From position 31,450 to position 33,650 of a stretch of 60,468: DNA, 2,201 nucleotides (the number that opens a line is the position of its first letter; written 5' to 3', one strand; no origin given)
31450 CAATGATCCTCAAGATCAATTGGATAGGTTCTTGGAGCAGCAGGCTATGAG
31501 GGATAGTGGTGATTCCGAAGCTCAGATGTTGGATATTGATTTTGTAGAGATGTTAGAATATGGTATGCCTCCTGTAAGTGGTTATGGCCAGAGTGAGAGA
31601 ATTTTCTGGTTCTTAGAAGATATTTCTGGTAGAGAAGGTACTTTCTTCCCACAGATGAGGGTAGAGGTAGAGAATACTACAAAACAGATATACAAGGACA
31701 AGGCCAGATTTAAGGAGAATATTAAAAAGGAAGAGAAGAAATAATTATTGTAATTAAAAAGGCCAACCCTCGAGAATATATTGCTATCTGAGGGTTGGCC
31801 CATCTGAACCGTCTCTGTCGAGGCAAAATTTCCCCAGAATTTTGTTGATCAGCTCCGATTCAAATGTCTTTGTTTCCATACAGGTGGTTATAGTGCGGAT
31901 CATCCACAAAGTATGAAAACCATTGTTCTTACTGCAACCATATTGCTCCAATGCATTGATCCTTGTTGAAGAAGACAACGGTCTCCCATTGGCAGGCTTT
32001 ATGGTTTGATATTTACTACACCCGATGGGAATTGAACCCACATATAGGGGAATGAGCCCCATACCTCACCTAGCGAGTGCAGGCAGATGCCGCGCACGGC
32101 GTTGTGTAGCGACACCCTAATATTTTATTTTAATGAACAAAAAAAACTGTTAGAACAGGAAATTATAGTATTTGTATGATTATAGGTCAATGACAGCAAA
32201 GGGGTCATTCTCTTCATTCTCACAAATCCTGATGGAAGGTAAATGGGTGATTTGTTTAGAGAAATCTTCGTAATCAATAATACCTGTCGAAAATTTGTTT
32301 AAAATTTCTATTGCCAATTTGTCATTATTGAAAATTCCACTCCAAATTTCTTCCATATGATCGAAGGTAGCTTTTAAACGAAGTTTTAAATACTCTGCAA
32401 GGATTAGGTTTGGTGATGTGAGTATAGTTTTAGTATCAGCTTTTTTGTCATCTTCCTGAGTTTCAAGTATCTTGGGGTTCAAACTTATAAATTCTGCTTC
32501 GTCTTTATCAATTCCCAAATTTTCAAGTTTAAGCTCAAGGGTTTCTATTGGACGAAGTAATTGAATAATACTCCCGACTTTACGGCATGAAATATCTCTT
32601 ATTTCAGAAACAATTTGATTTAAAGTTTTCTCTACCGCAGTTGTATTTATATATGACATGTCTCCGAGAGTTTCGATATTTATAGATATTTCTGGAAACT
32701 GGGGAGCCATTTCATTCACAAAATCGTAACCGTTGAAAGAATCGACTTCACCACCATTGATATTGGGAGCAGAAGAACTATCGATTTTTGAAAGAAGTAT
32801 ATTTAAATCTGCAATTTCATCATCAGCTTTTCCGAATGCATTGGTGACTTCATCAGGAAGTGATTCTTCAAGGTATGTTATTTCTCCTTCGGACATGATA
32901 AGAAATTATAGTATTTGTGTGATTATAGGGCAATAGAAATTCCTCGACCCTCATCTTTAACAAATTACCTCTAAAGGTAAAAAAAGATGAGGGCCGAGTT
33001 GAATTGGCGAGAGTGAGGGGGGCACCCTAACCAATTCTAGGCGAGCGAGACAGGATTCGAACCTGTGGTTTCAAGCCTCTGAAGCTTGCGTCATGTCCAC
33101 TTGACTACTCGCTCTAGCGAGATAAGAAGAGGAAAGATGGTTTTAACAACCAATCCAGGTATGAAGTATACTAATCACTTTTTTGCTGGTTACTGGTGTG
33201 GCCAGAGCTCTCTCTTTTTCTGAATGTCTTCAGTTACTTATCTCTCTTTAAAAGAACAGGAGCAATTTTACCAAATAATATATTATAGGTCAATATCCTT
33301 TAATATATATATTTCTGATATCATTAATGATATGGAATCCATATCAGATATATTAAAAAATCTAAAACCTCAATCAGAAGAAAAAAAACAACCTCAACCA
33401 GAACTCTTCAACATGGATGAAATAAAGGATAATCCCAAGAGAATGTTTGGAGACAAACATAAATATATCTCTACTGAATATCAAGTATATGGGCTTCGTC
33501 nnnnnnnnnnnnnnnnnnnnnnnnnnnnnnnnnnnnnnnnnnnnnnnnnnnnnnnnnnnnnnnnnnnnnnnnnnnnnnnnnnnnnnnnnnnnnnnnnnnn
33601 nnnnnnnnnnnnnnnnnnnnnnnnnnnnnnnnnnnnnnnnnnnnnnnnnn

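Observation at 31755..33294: Accessory minus-strand module: three tandem units behind copies of one promoter cassette (odd tRNA, leaderless acidic ORF, GC-rich tRNA-like RNA)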

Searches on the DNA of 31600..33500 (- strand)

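Call 4: search_rna_families(source=window, start=31600, end=33500, threshold=evalue, max_evalue=10, show_alignments=4)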
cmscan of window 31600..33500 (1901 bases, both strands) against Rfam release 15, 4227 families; matches with E-value up to 10: 10.
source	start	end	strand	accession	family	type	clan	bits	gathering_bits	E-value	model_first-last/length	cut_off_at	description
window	33042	33114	-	RF00005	tRNA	Gene; tRNA;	CL00001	65.2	29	1.9e-13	1-71/71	no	tRNA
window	32240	32300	+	RF02307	TtnuCD33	Gene; snRNA; snoRNA; CD-box;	-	21.7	80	4.2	1-74/74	no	Tetrahymena snoRNA TtnuCD33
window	32017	32080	-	RF00005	tRNA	Gene; tRNA;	CL00001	19.8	29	0.61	1-71/71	no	tRNA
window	32938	33006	+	RF04341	Plastid-psbJ-5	Cis-reg;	CL00152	18.4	53.1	4.4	1-59/59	no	Plastid-psbJ-5 3UTR RNA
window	32776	32828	-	RF01164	SNORD107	Gene; snRNA; snoRNA; CD-box;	-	17.7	50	6.4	1-74/74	no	Small nucleolar RNA SNORD107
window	32938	33002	+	RF03788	MIR5304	Gene; miRNA;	-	16.3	75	5.4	1-80/80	no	MIR5304 microRNA precursor family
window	32965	32996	+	RF01100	PK-BYV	Cis-reg;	-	15.6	50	4.8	1-40/40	no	3'-terminal pseudoknot in BYV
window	32734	32812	+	RF02111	IS009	Gene;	-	15.4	117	0.9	1-199/199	no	IS009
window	32799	32858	-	RF01516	v-snoRNA-1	Gene; snRNA; snoRNA; CD-box;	-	14.7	75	8.1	1-65/65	no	Human herpesvirus 1 small nucleolar RNA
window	32792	32885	+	RF01673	PhrS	Gene; sRNA;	-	11.2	37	7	1-212/212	no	PhrS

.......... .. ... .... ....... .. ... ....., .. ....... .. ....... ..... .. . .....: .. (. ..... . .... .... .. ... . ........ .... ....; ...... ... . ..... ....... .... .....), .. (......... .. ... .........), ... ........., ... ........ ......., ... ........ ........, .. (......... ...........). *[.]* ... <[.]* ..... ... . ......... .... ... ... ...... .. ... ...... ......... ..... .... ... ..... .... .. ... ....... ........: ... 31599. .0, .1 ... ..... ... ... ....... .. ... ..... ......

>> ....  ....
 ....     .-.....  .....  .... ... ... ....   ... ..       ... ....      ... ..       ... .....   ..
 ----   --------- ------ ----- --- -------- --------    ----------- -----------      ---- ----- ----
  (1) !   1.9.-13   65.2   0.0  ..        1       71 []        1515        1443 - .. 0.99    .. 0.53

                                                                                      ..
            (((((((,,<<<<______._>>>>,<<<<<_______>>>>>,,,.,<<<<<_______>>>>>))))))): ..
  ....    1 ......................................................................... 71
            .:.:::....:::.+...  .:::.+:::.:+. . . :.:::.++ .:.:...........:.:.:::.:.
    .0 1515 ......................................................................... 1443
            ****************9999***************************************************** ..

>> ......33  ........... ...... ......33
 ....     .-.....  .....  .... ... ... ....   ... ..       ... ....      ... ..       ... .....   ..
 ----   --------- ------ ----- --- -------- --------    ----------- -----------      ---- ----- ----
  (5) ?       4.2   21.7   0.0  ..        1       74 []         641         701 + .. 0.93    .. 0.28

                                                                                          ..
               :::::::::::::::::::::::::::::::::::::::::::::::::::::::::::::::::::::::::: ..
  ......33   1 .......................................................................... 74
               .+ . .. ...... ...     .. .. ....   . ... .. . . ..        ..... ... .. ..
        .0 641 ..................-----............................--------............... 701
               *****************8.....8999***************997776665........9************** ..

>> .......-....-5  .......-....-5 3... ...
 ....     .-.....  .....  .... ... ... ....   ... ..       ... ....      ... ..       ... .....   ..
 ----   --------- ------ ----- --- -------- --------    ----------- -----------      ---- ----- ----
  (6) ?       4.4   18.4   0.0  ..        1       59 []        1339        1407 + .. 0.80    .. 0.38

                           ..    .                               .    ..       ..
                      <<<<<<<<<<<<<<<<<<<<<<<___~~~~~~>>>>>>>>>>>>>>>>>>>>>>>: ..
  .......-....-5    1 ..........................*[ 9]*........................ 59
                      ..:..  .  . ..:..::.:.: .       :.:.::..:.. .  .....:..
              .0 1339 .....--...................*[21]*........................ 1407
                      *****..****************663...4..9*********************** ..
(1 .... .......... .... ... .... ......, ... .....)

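Call 15: search_dna_similar(query=window:31755-33294:-, collection=phages, mode=distant)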
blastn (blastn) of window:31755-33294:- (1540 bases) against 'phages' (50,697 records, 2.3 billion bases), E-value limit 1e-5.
No match.

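Call 75: search_rna_families(sources=[L164, L093, L167, L084, L035, L004, L005, L008, L057, L085, L088, L089, L090], threshold=gathering)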
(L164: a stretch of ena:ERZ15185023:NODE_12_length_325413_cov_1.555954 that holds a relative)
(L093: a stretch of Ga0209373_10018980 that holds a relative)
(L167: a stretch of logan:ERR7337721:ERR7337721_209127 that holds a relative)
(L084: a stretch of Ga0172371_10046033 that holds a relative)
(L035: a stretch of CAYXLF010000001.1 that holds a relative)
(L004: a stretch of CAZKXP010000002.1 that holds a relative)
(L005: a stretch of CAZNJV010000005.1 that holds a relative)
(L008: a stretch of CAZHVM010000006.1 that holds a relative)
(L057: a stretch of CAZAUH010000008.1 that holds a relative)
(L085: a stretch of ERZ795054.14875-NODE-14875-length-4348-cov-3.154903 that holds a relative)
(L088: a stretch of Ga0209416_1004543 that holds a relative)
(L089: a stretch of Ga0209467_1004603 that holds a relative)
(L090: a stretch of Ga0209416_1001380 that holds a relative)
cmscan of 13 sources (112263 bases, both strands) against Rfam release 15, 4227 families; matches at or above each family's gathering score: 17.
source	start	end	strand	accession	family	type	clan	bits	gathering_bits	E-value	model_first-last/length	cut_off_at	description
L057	7681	7754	-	RF00005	tRNA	Gene; tRNA;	CL00001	75.9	29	1.3e-14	1-71/71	no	tRNA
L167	1407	1480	+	RF00005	tRNA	Gene; tRNA;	CL00001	67.7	29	2.4e-12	1-71/71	no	tRNA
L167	1505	1577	+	RF00005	tRNA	Gene; tRNA;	CL00001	66.5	29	4.9e-12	1-71/71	no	tRNA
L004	7630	7701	-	RF00005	tRNA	Gene; tRNA;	CL00001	66.4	29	5.3e-12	1-71/71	no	tRNA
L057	2411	2482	+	RF00005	tRNA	Gene; tRNA;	CL00001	64.6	29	1.6e-11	1-71/71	no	tRNA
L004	3061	3132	+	RF00005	tRNA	Gene; tRNA;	CL00001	63.6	29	3.1e-11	1-71/71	no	tRNA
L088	1181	1253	-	RF00005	tRNA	Gene; tRNA;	CL00001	63.4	29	3.7e-11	1-71/71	no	tRNA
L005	7619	7692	-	RF00005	tRNA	Gene; tRNA;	CL00001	63.2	29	4.2e-11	1-71/71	no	tRNA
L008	889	960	+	RF00005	tRNA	Gene; tRNA;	CL00001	60.8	29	1.9e-10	1-71/71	no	tRNA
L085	3201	3274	-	RF00005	tRNA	Gene; tRNA;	CL00001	60.2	29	2.7e-10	1-71/71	no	tRNA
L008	7691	7763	-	RF00005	tRNA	Gene; tRNA;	CL00001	60.1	29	2.9e-10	1-71/71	no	tRNA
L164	4677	4748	+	RF00005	tRNA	Gene; tRNA;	CL00001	58.3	29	9.1e-10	1-71/71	no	tRNA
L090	3699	3771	-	RF00005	tRNA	Gene; tRNA;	CL00001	57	29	2.1e-09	1-71/71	no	tRNA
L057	7804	7881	-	RF00005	tRNA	Gene; tRNA;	CL00001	55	29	7.3e-09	1-71/71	no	tRNA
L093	775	848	-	RF00005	tRNA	Gene; tRNA;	CL00001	51.8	29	5.6e-08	1-71/71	no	tRNA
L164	10626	10681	-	RF00005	tRNA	Gene; tRNA;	CL00001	38.8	29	0.00021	17-71/71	5'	tRNA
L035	7687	7758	-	RF00005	tRNA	Gene; tRNA;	CL00001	29.8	29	0.065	1-71/71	no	tRNA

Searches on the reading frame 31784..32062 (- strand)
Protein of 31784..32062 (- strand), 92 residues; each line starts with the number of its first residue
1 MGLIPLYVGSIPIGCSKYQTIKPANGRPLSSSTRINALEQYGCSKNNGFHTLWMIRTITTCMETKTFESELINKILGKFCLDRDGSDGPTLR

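Call 7: search_protein_families(library=pfam, proteins=[window:31784-32062:-], max_evalue=0.1)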
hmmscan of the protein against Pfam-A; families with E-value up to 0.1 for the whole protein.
window:31784-32062:- (92 aa): 0 families

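Call 94: find_homologous_proteins(query=window:31784-32062:-, max_evalue=0.01)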
Query window:31784-32062:-: no candidate shares three 5-residue words with the query. No homologue found.
